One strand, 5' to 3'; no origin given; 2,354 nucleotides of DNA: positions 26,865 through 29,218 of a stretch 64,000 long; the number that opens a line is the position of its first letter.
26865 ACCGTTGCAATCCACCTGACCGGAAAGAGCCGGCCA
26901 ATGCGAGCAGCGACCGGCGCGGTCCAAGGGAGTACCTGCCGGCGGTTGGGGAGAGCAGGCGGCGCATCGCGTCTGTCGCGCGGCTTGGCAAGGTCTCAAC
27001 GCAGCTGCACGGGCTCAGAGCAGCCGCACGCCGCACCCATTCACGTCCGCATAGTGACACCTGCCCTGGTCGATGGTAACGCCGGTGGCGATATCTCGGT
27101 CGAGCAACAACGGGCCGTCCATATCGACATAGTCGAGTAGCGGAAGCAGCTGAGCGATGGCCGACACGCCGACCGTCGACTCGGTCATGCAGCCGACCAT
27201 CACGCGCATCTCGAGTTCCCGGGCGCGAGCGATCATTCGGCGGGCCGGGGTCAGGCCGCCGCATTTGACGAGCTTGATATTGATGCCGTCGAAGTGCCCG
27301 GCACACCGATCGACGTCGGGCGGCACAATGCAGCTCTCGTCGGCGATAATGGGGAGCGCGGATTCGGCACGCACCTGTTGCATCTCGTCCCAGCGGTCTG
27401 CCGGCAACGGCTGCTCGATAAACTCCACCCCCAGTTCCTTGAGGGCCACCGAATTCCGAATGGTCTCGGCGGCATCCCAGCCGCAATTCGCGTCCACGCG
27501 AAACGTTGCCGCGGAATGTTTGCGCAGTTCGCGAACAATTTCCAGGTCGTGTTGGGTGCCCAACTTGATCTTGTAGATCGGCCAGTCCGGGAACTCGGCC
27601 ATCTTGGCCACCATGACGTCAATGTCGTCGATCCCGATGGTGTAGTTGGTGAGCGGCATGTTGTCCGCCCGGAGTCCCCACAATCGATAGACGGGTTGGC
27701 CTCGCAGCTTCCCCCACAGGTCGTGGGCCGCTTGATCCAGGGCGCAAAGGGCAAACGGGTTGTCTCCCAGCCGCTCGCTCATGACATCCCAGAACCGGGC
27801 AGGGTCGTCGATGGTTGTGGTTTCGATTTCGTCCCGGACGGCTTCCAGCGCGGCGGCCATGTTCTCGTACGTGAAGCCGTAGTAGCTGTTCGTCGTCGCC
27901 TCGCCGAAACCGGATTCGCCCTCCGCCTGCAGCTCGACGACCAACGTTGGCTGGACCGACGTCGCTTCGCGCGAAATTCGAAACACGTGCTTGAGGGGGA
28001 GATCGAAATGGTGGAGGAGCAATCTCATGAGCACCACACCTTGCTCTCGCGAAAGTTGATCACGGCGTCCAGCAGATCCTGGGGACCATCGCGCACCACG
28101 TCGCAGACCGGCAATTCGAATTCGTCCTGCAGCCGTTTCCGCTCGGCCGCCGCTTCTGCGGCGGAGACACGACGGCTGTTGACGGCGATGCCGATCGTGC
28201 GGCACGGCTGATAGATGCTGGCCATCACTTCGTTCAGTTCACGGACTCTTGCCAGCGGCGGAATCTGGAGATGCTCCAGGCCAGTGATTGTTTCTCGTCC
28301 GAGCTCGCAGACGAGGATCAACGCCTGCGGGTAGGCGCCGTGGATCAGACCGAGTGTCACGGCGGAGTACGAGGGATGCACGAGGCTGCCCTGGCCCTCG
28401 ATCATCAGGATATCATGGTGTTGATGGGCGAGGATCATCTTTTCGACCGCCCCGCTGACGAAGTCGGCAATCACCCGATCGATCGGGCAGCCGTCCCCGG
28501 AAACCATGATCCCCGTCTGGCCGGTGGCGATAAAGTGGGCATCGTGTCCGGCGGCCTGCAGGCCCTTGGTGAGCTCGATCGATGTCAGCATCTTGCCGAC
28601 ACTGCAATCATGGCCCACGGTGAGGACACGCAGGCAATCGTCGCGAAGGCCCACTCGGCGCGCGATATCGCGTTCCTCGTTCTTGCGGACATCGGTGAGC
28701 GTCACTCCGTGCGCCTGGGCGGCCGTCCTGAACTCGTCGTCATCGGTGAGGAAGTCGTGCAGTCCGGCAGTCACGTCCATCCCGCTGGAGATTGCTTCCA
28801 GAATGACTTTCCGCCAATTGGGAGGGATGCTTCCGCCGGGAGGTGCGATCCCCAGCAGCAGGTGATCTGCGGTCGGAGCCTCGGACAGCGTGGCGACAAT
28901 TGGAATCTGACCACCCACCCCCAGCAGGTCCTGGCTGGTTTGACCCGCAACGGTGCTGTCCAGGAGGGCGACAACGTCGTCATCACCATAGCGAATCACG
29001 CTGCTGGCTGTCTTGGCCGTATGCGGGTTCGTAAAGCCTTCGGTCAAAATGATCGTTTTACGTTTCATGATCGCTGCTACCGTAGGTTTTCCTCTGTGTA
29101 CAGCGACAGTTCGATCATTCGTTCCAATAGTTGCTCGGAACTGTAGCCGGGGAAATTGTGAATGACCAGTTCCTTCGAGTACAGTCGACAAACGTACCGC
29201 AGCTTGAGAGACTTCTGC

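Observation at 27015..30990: A MORC/HtpG-type GHKL ATPase translationally coupled to a DUF1611 + L-Ala-D/L-Glu epimerase pair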

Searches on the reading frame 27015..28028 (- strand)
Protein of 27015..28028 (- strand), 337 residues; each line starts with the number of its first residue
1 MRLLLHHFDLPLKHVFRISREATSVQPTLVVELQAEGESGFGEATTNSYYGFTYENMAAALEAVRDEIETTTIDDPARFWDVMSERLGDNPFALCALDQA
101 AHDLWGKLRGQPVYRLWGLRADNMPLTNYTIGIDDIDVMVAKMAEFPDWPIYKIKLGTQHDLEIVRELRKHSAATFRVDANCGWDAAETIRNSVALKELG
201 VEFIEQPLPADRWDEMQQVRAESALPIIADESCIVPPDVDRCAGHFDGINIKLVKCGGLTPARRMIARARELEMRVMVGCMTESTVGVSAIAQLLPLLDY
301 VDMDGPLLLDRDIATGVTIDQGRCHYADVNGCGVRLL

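Call 5: search_protein_families(library=pfam, proteins=[window:27015-28028:-], max_evalue=0.1)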
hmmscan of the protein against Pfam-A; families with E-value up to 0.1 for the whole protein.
window:27015-28028:- (337 aa): 2 families
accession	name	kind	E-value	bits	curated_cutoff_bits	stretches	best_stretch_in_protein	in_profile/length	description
PF13378.12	MR_MLE_C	-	2.2e-32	113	29.4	1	150-336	16-215/219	Enolase C-terminal domain-like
PF02746.21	MR_MLE_N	-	8.3e-08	32.9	22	1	15-118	15-117/117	Mandelate racemase / muconate lactonizing enzyme, N-terminal domain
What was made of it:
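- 27015..28028 (-): Enolase-superfamily (MLE subgroup) racemase/epimerase (337 aa). Its start overlaps the DUF1611 stop as ATGA. Pfam MR_MLE_N/C (call 5).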

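Call 6: search_protein_families(library=ncbifam, proteins=[window:27015-28028:-], max_evalue=0.1)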
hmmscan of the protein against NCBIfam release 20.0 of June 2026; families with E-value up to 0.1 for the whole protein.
window:27015-28028:- (337 aa): 18 families
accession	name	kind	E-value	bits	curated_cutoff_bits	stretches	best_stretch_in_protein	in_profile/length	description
NF042940.1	racemase_DgcA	equivalog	5.8e-67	226.2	400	1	8-326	6-316/323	N-acetyl-D-Glu racemase DgcA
NF011708.0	PRK15129.1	equivalog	2.9e-38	131.7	343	1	10-325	11-320/321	L-Ala-D/L-Glu epimerase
NF041118.1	A_G_epim_Thtga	equivalog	2e-33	116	500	1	13-316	16-330/341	L-Ala-D/L-Glu epimerase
TIGR02534.1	mucon_cyclo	subfamily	4.9e-32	111.4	334.95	1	8-334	9-355/368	muconate/chloromuconate family cycloisomerase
TIGR01928.1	menC_lowGC_arch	equivalog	1.8e-31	109.4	200.65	1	7-305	2-306/325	o-succinylbenzoate synthase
NF043002.1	HProlDhtase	equivalog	2.4e-20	72.7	500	1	24-267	29-280/366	cis-3-hydroxy-L-proline dehydratase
NF002782.0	PRK02901.1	equivalog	1.1e-16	60.7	288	1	143-325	97-289/328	o-succinylbenzoate synthase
TIGR01927.1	menC_gam_Gplu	equivalog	2e-15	56.9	130.55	1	9-294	4-278/307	o-succinylbenzoate synthase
NF003473.0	PRK05105.1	equivalog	3.1e-13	49.5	236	1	4-294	7-286/331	o-succinylbenzoate synthase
NF047820.1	TalGalacDh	equivalog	5.5e-13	48.6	500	1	77-335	85-355/371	L-talarate/galactarate dehydratase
NF002739.0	PRK02714.1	equivalog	1.1e-12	48.1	259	1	151-295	136-287/320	o-succinylbenzoate synthase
NF010624.0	PRK14017.1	equivalog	1.3e-07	31.1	311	1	92-280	81-286/382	galactonate dehydratase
NF040790.2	glucon_galact_dh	equivalog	1.7e-07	30.4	750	1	33-120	31-120/390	bifunctional D-gluconate/D-galactonate dehydratase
NF011968.0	PRK15440.1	equivalog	2.4e-07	30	393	1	24-222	55-258/395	L-rhamnonate dehydratase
NF043051.1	ManoateDhtManD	equivalog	1.6e-06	27.2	550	1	187-294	219-329/403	D-mannonate dehydratase ManD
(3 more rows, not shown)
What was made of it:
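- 27015..28028 (-): NCBIfam gives DgcA 226 bits (cut-off 400) and L-Ala-D/L-Glu epimerase 132 bits (cut-off 343) (call 6).
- On DgcA (N-acetyl-D-Glu racemase): It is still the best NCBIfam model (call 6).
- On L-Ala-D/L-Glu epimerase: 131.7 bits against 343, and 116 against 500 (call 6).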

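Call 7: search_protein_families(library=padloc, proteins=[window:27015-28028:-], max_evalue=0.1)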
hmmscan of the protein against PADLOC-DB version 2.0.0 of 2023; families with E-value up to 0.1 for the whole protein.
window:27015-28028:- (337 aa): 0 families
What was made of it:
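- On Known anti-phage defence proteins (PADLOC-DB 2.0): 0 families at E up to 0.1 for all three proteins (call 7).
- No PADLOC hit (call 7).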

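Call 60: search_solved_structures(query=window:27015-28028:-, max_evalue=1e-20)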
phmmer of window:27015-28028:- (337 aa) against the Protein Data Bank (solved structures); distinct sequences matched with E-value up to 1e-20: 14.
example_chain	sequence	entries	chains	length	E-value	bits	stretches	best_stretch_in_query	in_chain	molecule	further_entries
3iji_A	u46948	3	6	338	3.1e-67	230.1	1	2-335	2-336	Muconate cycloisomerase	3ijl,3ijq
3rit_A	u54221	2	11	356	1.2e-39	139.4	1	7-333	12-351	Dipeptide epimerase | Putative chloromuconate cycloisomerase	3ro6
4gfi_A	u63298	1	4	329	2.5e-33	118.6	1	16-319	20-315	Mandelate racemase/muconate lactonizing enzyme family protein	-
2p88_A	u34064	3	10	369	1e-32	116.7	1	5-314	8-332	Mandelate racemase/muconate lactonizing enzyme family protein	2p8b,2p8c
3jva_A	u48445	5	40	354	9.3e-31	110.2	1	10-311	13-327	Dipeptide Epimerase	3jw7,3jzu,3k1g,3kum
1jpd_X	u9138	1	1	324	2e-29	105.8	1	11-325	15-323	L-Ala-D/L-Glu Epimerase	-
3q45_A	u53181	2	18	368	2.2e-29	105.7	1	7-323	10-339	Mandelate racemase/muconate lactonizing enzyme family; possible chloromuconate cycloisomer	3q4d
1jpm_A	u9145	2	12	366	3.6e-28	101.7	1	9-317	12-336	L-Ala-D/L-Glu Epimerase | similar to chloromuconate cycloisomerase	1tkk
2zad_A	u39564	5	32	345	2.9e-27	98.7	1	6-322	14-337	Muconate cycloisomerase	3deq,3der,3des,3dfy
3ik4_A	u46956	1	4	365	6.2e-25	91.1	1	8-336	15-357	Mandelate racemase/muconate lactonizing protein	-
3r0k_A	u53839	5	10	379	1.6e-24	89.7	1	9-299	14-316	Enzyme of enolase superfamily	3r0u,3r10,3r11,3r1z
3s5s_A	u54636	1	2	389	7.7e-24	87.5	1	2-322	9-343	Mandelate racemase/muconate lactonizing enzyme family protein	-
3i6e_A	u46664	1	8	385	3.8e-23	85.2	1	28-271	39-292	Muconate cycloisomerase I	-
2qde_A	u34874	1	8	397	4.7e-22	81.6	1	36-301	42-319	Mandelate racemase/muconate lactonizing enzyme family protein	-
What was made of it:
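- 27015..28028 (-): Best PDB match is 3IJI at E 3e-67 (call 60).
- On L-Ala-D/L-Glu epimerase: The closest solved structure, 3IJI, has E 3e-67 (call 60).
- Closest known: DgcN-DgcA D-glutamate catabolic pathway. Different: The epimerase's closest solved structure is 3IJI (call 60), which I recall as a Bacteroides dipeptide epimerase.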

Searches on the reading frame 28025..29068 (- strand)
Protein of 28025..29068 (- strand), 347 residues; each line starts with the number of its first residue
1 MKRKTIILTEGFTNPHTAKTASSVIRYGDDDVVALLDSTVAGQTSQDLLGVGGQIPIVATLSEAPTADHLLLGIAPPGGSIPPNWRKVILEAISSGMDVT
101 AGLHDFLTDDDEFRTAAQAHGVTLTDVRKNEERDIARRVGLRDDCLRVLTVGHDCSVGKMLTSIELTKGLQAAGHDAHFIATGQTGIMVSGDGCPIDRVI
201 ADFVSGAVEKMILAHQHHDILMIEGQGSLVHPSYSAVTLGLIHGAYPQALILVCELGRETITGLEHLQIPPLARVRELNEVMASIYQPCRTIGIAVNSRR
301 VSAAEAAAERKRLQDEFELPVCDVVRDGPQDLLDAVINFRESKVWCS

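Call 5: search_protein_families(library=pfam, proteins=[window:28025-29068:-], max_evalue=0.1)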
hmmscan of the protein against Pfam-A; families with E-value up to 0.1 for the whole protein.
window:28025-29068:- (347 aa): 3 families
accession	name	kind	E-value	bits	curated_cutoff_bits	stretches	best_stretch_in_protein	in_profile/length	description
PF07755.17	DUF1611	-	8.4e-69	231.4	25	1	143-333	10-201/201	Domain of unknown function (DUF1611_C) P-loop domain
PF17396.8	DUF1611_N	-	1.9e-27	95.9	22.6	1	39-129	2-94/95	Domain of unknown function (DUF1611_N) Rossmann-like domain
PF13500.12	AAA_26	-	0.037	14.3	27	0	215-262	96-143/198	AAA domain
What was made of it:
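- On DgcN (D-glutamate N-acetyltransferase): Pfam scores of 95.9 and 231.4 bits (call 5).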

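Call 6: search_protein_families(library=ncbifam, proteins=[window:28025-29068:-], max_evalue=0.1)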
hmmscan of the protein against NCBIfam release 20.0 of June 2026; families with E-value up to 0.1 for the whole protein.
window:28025-29068:- (347 aa): 3 families
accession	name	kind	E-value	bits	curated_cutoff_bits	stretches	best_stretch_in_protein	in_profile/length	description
NF041892.1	DgcN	equivalog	2.5e-84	283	480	1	61-335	51-325/326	N-acetyltransferase DgcN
TIGR00347.1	bioD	equivalog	0.0022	18.1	83.3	0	213-254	95-136/166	dethiobiotin synthase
NF007775.0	PRK10463.1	equivalog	0.019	14.4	385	1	168-233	138-200/290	hydrogenase nickel incorporation protein HypB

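Call 7: search_protein_families(library=padloc, proteins=[window:28025-29068:-], max_evalue=0.1)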
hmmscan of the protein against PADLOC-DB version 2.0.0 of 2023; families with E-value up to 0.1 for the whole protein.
window:28025-29068:- (347 aa): 0 families

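Call 61: search_solved_structures(query=window:28025-29068:-, max_evalue=0.00001)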
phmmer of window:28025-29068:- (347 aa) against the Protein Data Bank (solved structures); distinct sequences matched with E-value up to 0.00001: 3.
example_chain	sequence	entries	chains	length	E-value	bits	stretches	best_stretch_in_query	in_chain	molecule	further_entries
2obn_A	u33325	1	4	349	6.1e-59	203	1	3-337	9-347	Hypothetical protein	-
7xrj_A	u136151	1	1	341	1.1e-58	202.1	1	48-337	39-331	Putative NAD-dependent epimerase/dehydratase family protein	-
2g0t_A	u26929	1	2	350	4.7e-38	134.3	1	42-280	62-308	conserved hypothetical protein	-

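Call 67: find_homologous_proteins(query=window:28025-29068:-)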
Query window:28025-29068:- (347 aa): 4104 proteins with E <= 0.001 among 8000 candidates; the best 120 are listed.
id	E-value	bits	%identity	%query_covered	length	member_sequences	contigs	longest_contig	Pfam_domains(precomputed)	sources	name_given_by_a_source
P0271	1.5e-227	772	100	100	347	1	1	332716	PF07755.18,PF17396.9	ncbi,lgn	-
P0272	3.0e-192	656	86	99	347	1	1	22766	PF07755.18,PF17396.9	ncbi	-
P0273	9.3e-188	641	82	100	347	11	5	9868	PF07755.18,PF17396.9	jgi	jgi:uncharacterized NAD-dependent epimerase/dehydratase family protein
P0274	1.8e-186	637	82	99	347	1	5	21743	PF07755.18,PF17396.9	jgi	jgi:uncharacterized NAD-dependent epimerase/dehydratase family protein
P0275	2.0e-186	637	82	100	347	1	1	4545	PF07755.18,PF17396.9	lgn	-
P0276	2.5e-186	637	82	100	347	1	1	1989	PF07755.18,PF17396.9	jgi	-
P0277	3.8e-186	636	81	100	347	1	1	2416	PF07755.18,PF17396.9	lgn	-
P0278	8.7e-186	635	82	100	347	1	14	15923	PF07755.18,PF17396.9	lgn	-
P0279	9.4e-185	631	82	100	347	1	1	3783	PF07755.18,PF17396.9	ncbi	-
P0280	5.7e-184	629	81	99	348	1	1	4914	PF07755.18,PF17396.9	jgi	-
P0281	2.5e-170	584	75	99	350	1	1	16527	PF07755.18,PF17396.9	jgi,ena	-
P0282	6.5e-167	573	73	99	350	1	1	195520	PF07755.18,PF17396.9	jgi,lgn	-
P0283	3.4e-165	567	73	99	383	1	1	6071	PF07755.18,PF17396.9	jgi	jgi:uncharacterized NAD-dependent epimerase/dehydratase family protein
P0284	1.1e-163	562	73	99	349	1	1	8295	PF07755.18,PF17396.9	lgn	-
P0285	2.1e-163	561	72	99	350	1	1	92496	PF07755.18,PF17396.9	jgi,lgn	jgi:uncharacterized NAD-dependent epimerase/dehydratase family protein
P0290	6.8e-162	556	71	99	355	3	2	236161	PF07755.18,PF17396.9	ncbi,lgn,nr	ncbi:MAG: DUF1611 domain-containing protein [Planctomycetes bacterium]|nr:DUF1611 domain-containing 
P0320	1.5e-154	532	69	99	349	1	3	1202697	PF07755.18,PF17396.9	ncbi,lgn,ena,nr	ncbi:MAG: DUF1611 domain-containing protein [Planctomycetaceae bacterium]|nr:DUF1611 domain-containi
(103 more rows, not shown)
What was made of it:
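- Closest known: DgcN-DgcA D-glutamate catabolic pathway. Same: JGI labels an orthologue D-glutamate N-acetyltransferase (call 67).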

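Call 68: find_encoding_contigs(protein=P0282, flank=5000, max_places=2)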
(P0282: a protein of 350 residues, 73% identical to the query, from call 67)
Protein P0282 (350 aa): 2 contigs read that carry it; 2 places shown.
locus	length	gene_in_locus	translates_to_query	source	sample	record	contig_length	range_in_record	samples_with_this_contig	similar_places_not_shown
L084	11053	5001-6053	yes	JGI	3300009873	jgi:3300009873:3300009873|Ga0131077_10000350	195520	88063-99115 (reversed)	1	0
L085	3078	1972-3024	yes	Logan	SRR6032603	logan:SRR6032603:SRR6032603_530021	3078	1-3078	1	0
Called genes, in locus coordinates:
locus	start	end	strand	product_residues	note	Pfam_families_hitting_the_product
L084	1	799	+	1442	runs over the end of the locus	PF05345:He_PIG (weak), PF17963:Big_9 (weak), PF05345:He_PIG, PF17963:Big_9 (weak), PF05345:He_PIG, PF20148:DUF6531 (weak), PF05593:RHS_repeat, PF25023:TEN_YD-shell, +3 more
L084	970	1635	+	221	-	PF01797:Y1_Tnp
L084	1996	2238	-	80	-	-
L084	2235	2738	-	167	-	PF03693:ParD_antitoxin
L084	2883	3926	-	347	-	PF00762:Ferrochelatase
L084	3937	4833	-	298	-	PF01370:Epimerase, PF08338:DUF1731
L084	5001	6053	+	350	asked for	PF17396:DUF1611_N, PF07755:DUF1611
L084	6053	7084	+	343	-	PF02746:MR_MLE_N, PF13378:MR_MLE_C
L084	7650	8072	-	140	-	-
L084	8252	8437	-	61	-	-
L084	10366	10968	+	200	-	PF04542:Sigma70_r2 (weak), PF08281:Sigma70_r4_2, PF04545:Sigma70_r4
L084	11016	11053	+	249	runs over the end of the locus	PF00069:Pkinase, PF07714:PK_Tyr_Ser-Thr, PF01636:APH (weak)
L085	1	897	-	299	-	?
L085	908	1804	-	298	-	PF01370:Epimerase, PF08338:DUF1731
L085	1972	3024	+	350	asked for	PF17396:DUF1611_N, PF07755:DUF1611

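Call 69: find_encoding_contigs(protein=P0290, flank=5000, max_places=2)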
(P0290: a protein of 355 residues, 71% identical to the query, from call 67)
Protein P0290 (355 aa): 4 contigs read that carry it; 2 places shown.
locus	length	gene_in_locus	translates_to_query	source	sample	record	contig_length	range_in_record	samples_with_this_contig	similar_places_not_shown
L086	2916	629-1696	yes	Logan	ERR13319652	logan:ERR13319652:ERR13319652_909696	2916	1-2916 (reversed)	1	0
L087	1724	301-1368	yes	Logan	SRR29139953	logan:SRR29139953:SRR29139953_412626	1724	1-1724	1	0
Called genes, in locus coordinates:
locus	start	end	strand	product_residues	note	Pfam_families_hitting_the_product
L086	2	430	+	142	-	?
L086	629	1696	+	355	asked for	PF17396:DUF1611_N, PF07755:DUF1611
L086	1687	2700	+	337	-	PF02746:MR_MLE_N, PF13378:MR_MLE_C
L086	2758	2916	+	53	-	?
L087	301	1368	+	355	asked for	PF17396:DUF1611_N, PF07755:DUF1611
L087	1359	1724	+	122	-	?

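Call 70: find_encoding_contigs(protein=P0320, flank=5000, max_places=2)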
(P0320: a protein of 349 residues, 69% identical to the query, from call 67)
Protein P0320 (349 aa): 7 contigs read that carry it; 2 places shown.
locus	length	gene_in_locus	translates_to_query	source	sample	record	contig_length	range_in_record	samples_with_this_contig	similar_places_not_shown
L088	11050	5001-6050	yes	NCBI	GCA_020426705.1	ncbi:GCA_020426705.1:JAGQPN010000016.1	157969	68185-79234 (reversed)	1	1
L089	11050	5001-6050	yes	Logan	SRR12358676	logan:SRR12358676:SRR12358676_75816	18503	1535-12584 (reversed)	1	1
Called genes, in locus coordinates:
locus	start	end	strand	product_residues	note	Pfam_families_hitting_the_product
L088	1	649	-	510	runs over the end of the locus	PF25145:NfeD1b_N, PF01972:SDH_protease (weak), PF24961:NfeD_membrane, PF01957:NfeD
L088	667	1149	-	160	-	PF00254:FKBP_C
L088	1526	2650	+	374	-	PF00364:Biotin_lipoyl (faint), PF25881:HH_YBHG, PF25990:Beta-barrel_YknX (weak)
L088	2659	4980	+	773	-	PF00005:ABC_tran, PF13304:AAA_21 (weak), PF12679:ABC2_membrane_2, PF12698:ABC2_membrane_3, PF01061:ABC2_membrane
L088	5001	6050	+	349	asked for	PF17396:DUF1611_N, PF07755:DUF1611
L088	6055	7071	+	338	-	PF02746:MR_MLE_N, PF13378:MR_MLE_C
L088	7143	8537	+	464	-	PF01554:MatE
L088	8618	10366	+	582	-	PF01019:G_glu_transpept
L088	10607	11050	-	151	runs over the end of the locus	PF00072:Response_reg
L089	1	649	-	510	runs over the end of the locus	PF25145:NfeD1b_N, PF01972:SDH_protease (weak), PF24961:NfeD_membrane, PF01957:NfeD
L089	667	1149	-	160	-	PF00254:FKBP_C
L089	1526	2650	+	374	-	PF00364:Biotin_lipoyl (faint), PF25881:HH_YBHG, PF25990:Beta-barrel_YknX (weak)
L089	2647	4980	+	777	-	PF00005:ABC_tran, PF13304:AAA_21 (weak), PF12679:ABC2_membrane_2, PF12698:ABC2_membrane_3, PF01061:ABC2_membrane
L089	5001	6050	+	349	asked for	PF17396:DUF1611_N, PF07755:DUF1611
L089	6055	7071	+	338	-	PF02746:MR_MLE_N, PF13378:MR_MLE_C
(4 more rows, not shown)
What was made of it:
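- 27015..28028 (-): The pairing with DUF1611 is kept in other planctomycetes (calls 68-70).
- On DgcN (D-glutamate N-acetyltransferase): The pairing is kept in L084, L086 and L088 (calls 68-70).
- Closest known: DgcN-DgcA D-glutamate catabolic pathway. Same: The tight pairing is conserved in planctomycetes (calls 68-70).
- One sits 20 bp after an ABC transporter and is followed by MatE and gamma-glutamyltranspeptidase (calls 68-70). DUF1611 pairs also sit within 20 bp of unrelated genes elsewhere (call 70).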

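Call 90: find_encoding_contigs(protein=P0271, flank=8000, max_places=2)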
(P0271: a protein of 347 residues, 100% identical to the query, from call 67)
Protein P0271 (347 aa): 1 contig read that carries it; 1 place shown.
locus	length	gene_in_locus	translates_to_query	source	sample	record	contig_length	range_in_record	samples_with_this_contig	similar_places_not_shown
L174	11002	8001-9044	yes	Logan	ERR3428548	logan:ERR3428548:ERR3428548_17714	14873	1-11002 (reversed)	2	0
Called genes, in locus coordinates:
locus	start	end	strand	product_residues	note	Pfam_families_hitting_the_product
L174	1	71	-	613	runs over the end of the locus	PF20695:UbiD_N, PF01977:UbiD, PF20696:UbiD_C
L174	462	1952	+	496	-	PF02789:Peptidase_M17_N, PF00883:Peptidase_M17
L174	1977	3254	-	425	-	-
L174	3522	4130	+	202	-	-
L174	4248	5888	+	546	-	PF01145:Band_7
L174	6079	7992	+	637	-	PF13589:HATPase_c_3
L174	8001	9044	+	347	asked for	PF17396:DUF1611_N, PF07755:DUF1611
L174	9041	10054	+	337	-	PF02746:MR_MLE_N, PF13378:MR_MLE_C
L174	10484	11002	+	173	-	?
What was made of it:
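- Checked: An independent gene call on the same DNA from a public assembly gives products of 637, 347 and 337 aa (call 90).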
